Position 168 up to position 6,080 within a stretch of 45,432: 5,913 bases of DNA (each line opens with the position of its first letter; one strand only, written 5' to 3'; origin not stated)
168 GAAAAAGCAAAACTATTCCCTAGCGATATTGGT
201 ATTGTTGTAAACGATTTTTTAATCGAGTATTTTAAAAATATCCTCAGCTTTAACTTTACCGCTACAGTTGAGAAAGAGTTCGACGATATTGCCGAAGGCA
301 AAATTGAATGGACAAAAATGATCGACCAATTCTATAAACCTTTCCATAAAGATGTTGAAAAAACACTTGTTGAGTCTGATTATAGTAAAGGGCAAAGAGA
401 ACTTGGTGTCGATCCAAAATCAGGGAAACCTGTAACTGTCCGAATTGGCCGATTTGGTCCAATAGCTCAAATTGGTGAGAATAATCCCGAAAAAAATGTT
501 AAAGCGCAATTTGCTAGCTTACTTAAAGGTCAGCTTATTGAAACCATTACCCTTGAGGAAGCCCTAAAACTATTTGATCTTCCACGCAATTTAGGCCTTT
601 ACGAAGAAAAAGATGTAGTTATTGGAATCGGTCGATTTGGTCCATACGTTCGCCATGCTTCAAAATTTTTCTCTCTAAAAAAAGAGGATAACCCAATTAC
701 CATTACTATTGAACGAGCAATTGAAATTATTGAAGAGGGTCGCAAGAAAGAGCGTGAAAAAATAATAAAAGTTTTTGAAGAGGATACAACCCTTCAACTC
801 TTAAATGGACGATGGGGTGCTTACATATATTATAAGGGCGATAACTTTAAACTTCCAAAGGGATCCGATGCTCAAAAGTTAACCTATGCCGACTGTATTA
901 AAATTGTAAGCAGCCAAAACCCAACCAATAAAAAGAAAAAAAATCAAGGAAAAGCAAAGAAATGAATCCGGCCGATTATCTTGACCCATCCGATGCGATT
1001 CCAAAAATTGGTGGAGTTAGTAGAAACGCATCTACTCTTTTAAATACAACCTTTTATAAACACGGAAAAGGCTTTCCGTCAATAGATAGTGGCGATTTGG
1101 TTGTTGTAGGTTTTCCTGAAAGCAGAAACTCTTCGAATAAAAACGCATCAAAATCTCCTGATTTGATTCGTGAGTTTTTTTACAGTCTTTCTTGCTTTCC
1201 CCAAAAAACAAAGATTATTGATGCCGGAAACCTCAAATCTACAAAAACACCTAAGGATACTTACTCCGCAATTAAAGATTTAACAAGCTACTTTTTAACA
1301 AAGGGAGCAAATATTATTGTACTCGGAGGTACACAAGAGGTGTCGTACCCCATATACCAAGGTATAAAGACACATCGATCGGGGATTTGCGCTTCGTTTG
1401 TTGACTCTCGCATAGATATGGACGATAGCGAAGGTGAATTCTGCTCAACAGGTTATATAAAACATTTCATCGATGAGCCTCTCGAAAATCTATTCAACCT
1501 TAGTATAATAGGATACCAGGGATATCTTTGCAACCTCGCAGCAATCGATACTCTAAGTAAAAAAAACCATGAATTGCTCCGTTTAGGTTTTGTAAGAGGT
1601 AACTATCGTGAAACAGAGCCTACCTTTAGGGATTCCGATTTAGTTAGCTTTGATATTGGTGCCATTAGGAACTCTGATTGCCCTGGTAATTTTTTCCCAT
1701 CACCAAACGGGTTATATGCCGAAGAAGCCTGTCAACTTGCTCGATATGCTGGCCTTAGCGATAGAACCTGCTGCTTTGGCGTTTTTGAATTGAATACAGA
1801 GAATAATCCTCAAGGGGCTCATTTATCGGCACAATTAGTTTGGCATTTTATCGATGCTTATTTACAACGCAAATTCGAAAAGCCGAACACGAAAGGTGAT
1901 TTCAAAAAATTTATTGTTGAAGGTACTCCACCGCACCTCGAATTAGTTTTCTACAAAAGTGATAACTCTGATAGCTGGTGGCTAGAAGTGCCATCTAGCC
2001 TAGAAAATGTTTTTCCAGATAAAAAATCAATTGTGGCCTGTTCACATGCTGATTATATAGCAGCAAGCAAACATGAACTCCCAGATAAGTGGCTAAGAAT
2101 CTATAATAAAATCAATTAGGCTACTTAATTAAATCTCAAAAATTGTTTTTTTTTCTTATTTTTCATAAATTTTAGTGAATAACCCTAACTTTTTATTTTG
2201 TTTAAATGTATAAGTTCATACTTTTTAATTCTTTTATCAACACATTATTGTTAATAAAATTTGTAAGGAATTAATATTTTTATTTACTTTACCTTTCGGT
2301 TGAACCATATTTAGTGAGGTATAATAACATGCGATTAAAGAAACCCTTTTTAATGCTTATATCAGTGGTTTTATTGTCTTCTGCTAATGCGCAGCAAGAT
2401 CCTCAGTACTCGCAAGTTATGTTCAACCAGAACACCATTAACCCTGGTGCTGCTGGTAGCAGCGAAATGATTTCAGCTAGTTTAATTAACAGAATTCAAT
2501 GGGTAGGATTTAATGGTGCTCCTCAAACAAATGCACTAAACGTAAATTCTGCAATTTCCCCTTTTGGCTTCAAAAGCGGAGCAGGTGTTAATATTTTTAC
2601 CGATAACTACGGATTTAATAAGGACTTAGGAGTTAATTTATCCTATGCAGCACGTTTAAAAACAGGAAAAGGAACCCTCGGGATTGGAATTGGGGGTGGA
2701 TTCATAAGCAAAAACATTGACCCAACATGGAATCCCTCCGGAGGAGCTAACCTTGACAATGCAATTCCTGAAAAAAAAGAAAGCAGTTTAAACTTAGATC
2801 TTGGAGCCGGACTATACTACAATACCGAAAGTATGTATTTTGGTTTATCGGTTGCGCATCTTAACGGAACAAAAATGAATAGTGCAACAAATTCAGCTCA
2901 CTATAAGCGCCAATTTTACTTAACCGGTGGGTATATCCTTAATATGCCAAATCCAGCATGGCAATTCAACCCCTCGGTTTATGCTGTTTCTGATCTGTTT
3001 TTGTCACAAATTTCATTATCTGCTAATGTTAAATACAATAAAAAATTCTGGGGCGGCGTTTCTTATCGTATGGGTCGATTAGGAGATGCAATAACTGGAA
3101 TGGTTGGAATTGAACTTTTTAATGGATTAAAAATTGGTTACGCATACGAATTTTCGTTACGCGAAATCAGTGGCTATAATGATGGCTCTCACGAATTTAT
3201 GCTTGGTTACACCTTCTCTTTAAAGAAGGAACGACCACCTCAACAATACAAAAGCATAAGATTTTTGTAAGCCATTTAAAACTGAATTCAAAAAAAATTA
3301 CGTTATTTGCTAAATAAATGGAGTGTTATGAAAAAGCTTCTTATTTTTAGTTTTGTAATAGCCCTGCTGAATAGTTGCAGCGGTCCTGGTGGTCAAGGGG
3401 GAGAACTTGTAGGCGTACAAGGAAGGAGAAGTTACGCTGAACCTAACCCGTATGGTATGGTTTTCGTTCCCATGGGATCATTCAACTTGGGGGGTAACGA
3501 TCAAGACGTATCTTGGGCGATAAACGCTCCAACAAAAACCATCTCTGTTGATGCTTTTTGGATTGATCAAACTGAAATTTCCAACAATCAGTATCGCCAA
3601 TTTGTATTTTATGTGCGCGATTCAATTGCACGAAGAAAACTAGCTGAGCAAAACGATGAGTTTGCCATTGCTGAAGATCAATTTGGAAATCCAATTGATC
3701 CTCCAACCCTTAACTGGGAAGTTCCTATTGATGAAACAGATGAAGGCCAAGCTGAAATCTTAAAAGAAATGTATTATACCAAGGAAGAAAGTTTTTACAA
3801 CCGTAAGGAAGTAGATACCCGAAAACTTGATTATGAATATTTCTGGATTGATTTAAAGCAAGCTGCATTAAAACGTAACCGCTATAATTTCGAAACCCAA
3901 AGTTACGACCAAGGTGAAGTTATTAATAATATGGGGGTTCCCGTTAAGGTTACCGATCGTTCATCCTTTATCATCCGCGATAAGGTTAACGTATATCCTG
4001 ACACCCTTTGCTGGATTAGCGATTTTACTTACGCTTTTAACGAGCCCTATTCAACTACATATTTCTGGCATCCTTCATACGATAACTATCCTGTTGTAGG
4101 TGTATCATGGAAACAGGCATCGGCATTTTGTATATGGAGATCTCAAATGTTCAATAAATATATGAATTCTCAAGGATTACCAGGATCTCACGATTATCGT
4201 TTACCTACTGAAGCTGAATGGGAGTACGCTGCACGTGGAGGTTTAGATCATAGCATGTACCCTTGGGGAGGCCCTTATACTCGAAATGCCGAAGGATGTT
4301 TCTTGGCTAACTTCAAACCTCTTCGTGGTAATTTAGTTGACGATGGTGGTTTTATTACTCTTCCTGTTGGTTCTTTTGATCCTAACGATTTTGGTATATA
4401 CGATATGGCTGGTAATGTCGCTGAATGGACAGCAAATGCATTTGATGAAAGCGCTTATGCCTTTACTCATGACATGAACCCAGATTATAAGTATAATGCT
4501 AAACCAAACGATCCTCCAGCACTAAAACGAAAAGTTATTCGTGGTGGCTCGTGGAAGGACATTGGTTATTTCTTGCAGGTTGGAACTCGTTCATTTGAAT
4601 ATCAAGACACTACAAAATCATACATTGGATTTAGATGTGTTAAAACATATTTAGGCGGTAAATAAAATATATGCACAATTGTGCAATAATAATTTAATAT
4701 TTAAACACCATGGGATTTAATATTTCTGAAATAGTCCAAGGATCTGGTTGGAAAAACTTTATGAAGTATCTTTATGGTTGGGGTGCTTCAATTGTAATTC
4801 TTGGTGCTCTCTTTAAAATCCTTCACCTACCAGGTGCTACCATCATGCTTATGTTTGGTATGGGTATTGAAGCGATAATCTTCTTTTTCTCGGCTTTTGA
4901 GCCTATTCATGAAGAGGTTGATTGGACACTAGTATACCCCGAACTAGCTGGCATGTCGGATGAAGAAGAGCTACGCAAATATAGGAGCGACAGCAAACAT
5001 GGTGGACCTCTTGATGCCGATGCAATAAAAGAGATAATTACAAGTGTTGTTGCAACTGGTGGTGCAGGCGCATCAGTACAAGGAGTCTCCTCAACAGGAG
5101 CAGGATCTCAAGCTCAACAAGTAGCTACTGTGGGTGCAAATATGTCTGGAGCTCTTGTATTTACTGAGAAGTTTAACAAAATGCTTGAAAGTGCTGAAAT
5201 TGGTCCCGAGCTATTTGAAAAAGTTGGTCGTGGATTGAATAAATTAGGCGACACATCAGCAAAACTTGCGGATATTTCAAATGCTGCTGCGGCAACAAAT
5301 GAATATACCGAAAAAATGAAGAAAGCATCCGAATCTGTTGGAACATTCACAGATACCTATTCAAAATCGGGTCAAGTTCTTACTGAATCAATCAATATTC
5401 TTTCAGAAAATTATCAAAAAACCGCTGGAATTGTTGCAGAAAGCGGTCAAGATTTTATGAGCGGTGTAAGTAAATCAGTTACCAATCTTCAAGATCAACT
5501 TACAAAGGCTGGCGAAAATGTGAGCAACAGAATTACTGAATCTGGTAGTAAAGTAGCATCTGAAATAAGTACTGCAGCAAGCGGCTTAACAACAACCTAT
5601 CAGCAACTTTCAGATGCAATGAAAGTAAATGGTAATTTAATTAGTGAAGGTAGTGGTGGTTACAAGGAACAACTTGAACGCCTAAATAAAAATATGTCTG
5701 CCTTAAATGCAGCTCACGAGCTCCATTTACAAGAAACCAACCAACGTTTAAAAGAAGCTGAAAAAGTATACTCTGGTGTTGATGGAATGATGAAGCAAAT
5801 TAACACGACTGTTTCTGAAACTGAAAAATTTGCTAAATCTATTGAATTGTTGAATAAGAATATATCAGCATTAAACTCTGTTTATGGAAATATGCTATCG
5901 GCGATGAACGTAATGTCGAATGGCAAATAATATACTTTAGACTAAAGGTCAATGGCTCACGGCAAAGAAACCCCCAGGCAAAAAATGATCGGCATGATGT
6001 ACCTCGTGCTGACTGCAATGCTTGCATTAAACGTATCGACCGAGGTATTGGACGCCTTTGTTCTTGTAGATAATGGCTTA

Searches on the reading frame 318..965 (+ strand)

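Call 6: search_protein_families(library=pfam, proteins=[window:318-965:+], max_evalue=0.001)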
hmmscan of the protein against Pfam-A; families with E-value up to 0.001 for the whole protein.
window:318-965:+ (215 aa): 1 family
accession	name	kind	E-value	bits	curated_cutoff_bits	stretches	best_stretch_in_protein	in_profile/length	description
PF13368.11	Toprim_C_rpt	-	5.2e-45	151.6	22.3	3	96-146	4-54/57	Topoisomerase C-terminal repeat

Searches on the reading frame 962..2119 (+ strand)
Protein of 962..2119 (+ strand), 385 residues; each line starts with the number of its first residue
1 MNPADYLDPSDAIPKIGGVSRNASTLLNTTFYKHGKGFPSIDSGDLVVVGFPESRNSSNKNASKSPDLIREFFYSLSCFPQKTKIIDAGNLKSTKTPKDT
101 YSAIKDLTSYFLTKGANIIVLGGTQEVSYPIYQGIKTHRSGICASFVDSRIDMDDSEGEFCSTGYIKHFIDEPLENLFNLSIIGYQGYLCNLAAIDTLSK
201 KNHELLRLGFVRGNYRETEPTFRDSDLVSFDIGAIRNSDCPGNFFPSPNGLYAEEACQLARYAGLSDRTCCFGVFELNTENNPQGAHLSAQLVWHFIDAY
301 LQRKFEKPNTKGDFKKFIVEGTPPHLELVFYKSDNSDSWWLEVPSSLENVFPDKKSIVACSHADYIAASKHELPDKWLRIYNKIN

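Call 6: search_protein_families(library=pfam, proteins=[window:962-2119:+], max_evalue=0.001)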
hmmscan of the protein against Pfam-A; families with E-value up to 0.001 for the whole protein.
window:962-2119:+ (385 aa): 1 family
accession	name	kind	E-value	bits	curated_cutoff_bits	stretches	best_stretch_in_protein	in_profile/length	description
PF00491.26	Arginase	-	8e-17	62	22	1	45-296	2-277/280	Arginase family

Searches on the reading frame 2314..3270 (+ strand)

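Call 6: search_protein_families(library=pfam, proteins=[window:2314-3270:+], max_evalue=0.001)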
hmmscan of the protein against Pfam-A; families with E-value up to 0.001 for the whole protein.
window:2314-3270:+ (318 aa): 1 family
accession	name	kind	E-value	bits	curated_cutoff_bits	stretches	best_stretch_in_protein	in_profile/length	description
PF11751.14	PorP_SprF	-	1e-67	229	22.3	1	25-299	2-273/273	Type IX secretion system membrane protein PorP/SprF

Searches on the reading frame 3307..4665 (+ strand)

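Call 6: search_protein_families(library=pfam, proteins=[window:3307-4665:+], max_evalue=0.001)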
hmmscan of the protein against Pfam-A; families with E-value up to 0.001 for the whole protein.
window:3307-4665:+ (452 aa): 1 family
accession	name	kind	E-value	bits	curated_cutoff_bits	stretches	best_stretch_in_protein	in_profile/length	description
PF03781.23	FGE-sulfatase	-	1.1e-54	186.2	23.3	1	50-446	4-255/255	Sulfatase-modifying factor enzyme 1-like domain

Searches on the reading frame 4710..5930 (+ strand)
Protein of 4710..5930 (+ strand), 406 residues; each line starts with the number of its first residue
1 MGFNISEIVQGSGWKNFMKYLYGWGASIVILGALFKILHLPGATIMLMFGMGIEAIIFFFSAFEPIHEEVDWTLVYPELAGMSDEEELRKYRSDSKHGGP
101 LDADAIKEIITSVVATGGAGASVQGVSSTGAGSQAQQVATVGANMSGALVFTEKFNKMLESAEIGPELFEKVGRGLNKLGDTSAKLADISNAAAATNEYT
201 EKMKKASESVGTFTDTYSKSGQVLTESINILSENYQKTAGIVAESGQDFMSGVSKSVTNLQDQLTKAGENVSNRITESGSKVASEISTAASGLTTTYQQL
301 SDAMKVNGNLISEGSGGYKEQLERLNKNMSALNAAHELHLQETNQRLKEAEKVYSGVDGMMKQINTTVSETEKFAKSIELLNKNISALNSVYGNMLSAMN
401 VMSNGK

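Call 6: search_protein_families(library=pfam, proteins=[window:4710-5930:+], max_evalue=0.001)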
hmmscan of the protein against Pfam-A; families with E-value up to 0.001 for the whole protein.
window:4710-5930:+ (406 aa): 5 families
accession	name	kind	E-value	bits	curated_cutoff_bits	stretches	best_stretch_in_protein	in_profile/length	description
PF22827.1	GldL_N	-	1.9e-29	102.1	24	1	21-81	1-61/62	GldL N-terminal domain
PF09728.14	Taxilin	-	0.00024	20.9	30.3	0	269-394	177-298/302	Myosin-like coiled-coil protein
PF01442.23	Apolipoprotein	-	0.00029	21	90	0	224-351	2-146/190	Apolipoprotein A1/A4/E domain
PF04108.17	ATG17_like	-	0.00032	20.7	43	1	192-387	99-265/355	Autophagy protein ATG17-like domain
PF10368.14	YkyA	-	0.0007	19.8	28.8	0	178-222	137-181/186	Putative cell-wall binding lipoprotein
